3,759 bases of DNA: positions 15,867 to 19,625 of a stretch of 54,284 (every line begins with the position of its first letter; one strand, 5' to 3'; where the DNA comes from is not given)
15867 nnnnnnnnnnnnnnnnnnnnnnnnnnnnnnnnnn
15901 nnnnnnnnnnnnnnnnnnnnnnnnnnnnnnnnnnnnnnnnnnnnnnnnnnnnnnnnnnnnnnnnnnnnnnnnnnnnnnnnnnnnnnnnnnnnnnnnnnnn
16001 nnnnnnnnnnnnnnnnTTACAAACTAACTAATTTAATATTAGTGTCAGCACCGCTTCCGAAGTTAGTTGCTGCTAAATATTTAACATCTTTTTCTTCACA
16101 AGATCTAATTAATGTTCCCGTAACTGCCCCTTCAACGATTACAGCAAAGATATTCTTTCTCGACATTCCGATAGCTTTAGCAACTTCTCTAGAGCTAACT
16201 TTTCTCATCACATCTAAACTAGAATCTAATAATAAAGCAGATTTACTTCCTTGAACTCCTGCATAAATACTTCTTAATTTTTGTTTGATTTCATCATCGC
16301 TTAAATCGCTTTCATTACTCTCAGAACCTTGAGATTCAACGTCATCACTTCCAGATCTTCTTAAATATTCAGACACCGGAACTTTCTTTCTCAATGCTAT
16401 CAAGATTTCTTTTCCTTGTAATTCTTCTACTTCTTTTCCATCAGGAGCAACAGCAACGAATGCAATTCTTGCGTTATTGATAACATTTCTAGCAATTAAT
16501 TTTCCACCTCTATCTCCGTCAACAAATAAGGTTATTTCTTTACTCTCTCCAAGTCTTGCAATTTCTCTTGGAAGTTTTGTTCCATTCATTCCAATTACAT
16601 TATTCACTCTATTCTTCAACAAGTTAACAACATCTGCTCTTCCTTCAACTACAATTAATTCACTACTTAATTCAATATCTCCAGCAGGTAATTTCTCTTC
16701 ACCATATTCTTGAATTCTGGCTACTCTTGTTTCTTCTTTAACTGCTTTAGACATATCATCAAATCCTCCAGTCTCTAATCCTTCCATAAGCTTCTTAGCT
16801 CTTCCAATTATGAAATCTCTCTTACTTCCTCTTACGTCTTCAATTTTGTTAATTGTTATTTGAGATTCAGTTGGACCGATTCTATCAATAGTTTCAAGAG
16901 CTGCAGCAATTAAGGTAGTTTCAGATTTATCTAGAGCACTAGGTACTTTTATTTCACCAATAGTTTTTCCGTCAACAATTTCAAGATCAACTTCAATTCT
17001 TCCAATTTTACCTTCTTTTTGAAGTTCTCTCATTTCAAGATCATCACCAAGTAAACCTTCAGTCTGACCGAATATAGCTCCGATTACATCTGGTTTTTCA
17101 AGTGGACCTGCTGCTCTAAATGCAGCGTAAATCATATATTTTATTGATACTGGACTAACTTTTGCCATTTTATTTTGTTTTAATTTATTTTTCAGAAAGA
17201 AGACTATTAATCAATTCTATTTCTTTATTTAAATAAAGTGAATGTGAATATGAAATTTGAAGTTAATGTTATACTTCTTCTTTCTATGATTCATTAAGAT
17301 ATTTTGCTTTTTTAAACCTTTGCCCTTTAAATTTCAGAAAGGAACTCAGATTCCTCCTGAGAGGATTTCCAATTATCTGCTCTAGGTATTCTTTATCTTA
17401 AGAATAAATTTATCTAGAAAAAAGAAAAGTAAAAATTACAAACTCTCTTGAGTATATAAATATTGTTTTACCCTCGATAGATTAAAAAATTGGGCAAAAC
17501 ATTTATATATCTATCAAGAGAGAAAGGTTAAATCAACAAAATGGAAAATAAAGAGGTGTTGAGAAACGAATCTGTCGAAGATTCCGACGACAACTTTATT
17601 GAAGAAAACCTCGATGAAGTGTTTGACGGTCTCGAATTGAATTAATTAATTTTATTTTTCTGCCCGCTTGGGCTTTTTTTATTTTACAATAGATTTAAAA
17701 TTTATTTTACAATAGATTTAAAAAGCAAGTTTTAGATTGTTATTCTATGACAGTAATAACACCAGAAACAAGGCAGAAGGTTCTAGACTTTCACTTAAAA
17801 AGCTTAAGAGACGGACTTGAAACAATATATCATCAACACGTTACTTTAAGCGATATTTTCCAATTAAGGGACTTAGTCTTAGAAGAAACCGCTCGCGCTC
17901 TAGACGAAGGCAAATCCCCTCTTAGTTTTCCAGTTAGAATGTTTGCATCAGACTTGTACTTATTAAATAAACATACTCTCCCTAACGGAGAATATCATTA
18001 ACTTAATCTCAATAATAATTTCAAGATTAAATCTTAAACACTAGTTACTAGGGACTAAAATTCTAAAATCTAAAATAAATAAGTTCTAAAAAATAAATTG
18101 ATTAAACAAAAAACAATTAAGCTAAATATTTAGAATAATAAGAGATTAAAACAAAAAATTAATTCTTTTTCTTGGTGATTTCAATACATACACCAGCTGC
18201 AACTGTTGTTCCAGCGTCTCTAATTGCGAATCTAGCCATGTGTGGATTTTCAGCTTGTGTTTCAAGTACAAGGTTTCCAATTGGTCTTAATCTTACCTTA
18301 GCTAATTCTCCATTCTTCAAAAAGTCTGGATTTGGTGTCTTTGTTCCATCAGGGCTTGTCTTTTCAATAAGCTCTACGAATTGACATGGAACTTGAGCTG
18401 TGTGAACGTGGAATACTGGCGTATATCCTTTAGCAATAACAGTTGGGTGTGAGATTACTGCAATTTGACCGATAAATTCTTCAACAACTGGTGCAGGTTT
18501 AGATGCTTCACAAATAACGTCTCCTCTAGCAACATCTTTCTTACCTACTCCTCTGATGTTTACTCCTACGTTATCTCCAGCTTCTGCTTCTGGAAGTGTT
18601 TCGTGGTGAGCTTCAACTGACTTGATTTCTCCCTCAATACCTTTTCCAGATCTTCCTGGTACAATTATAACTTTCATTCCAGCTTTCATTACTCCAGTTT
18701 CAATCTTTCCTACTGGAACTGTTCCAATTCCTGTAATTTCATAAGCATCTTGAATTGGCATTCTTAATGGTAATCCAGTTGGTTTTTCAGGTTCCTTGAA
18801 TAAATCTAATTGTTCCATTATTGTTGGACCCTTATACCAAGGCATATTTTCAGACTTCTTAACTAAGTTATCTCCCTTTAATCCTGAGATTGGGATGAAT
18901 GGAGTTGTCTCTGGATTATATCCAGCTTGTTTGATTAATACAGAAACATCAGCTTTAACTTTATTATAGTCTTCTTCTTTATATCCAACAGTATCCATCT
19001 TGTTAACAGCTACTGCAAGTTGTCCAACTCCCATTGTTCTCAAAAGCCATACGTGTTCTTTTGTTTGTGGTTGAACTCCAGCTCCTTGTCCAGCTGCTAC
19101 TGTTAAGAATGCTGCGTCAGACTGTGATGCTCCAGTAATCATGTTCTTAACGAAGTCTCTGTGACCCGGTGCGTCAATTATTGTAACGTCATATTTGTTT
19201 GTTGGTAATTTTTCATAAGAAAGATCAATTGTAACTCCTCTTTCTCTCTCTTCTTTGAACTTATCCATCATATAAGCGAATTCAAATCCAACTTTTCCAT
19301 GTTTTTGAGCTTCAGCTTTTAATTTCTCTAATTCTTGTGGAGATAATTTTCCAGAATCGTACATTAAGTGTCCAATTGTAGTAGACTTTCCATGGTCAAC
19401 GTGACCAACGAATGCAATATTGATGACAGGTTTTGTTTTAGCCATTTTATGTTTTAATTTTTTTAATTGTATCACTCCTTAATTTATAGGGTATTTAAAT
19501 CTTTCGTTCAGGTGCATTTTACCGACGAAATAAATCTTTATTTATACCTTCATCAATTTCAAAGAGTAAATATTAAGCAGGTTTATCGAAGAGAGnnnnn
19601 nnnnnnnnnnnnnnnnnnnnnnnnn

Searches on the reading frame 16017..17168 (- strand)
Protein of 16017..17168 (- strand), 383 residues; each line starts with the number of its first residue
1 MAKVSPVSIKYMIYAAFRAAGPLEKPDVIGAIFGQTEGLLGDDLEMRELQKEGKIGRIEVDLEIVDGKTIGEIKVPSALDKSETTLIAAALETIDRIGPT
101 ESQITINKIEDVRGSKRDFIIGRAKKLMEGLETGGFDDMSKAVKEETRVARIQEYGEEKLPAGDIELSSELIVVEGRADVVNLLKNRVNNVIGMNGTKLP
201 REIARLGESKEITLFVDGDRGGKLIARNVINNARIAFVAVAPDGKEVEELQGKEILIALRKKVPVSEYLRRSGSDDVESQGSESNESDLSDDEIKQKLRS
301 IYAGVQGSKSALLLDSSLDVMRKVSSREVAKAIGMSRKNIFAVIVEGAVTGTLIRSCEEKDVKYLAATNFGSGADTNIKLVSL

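Call 9: search_protein_families(library=ncbifam, proteins=[window:16017-17168:-])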
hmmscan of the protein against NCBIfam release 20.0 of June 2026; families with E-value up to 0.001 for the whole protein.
window:16017-17168:- (383 aa): 3 families
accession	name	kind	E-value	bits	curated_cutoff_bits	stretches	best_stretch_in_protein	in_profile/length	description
NF003108.1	PRK04031.1-1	equivalog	4.7e-113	378.6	300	2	10-285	1-279/419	DNA primase DnaG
TIGR01391.1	dnaG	equivalog_domain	1.2e-08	34.3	283.6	1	168-285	256-383/414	DNA primase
TIGR00334.1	5S_RNA_mat_M5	equivalog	0.00043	20.4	110.65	0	170-263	4-109/174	ribonuclease M5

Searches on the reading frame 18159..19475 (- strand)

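Call 9: search_protein_families(library=ncbifam, proteins=[window:18159-19475:-])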
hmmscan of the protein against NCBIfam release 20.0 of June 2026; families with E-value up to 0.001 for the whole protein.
window:18159-19475:- (438 aa): 36 families (the best 25 are shown)
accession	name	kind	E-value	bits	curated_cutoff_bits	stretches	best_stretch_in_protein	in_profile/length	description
NF008969.0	PRK12317.1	subfamily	2.3e-188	626.1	502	1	11-437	1-425/426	elongation factor 1-alpha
TIGR00483.1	EF-1_alpha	equivalog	2.3e-184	612.8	540.1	1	11-437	1-426/427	translation elongation factor EF-1 subunit alpha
NF004035.0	PRK05506.1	subfamily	4.7e-78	263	715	1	9-434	16-434/632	bifunctional sulfate adenylyltransferase subunit 1/adenylylsulfate kinase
TIGR02034.1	CysN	subfamily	1.9e-73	247.9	336.1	1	23-429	6-405/406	sulfate adenylyltransferase, large subunit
NF003478.0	PRK05124.1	equivalog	1e-69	235.4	590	1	11-436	21-439/475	sulfate adenylyltransferase subunit CysN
NF000766.0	PRK00049.1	subfamily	7.4e-68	229.1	449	1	8-434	3-395/396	elongation factor Tu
NF009373.0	PRK12736.1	subfamily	6.9e-66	222.6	452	1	8-434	3-393/394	elongation factor Tu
NF009372.0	PRK12735.1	subfamily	2e-65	221.1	479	1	8-434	3-395/396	elongation factor Tu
TIGR00485.1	EF-Tu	equivalog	9.7e-63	212.2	522.4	1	8-434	3-393/394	elongation factor Tu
TIGR00475.1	selB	equivalog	5.7e-42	144.2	242.25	1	72-429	27-334/581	selenocysteine-specific translation elongation factor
NF003077.0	PRK04000.1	equivalog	4.8e-29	101.7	315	1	11-339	3-332/412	translation initiation factor IF-2 subunit gamma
TIGR03680.1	eif2g_arch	equivalog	1.1e-27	97.3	514.5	1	14-337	2-326/407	translation initiation factor IF-2 subunit gamma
TIGR01394.1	TypA_BipA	equivalog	1.1e-21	76.7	757.3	1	19-330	3-293/594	translational GTPase TypA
NF007583.0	PRK10218.1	equivalog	1.1e-17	63.3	1260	1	18-325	6-292/607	ribosome-dependent GTPase TypA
NF012153.1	tet_protect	equivalog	4.1e-17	61.7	775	1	18-178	1-146/614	tetracycline resistance ribosomal protection protein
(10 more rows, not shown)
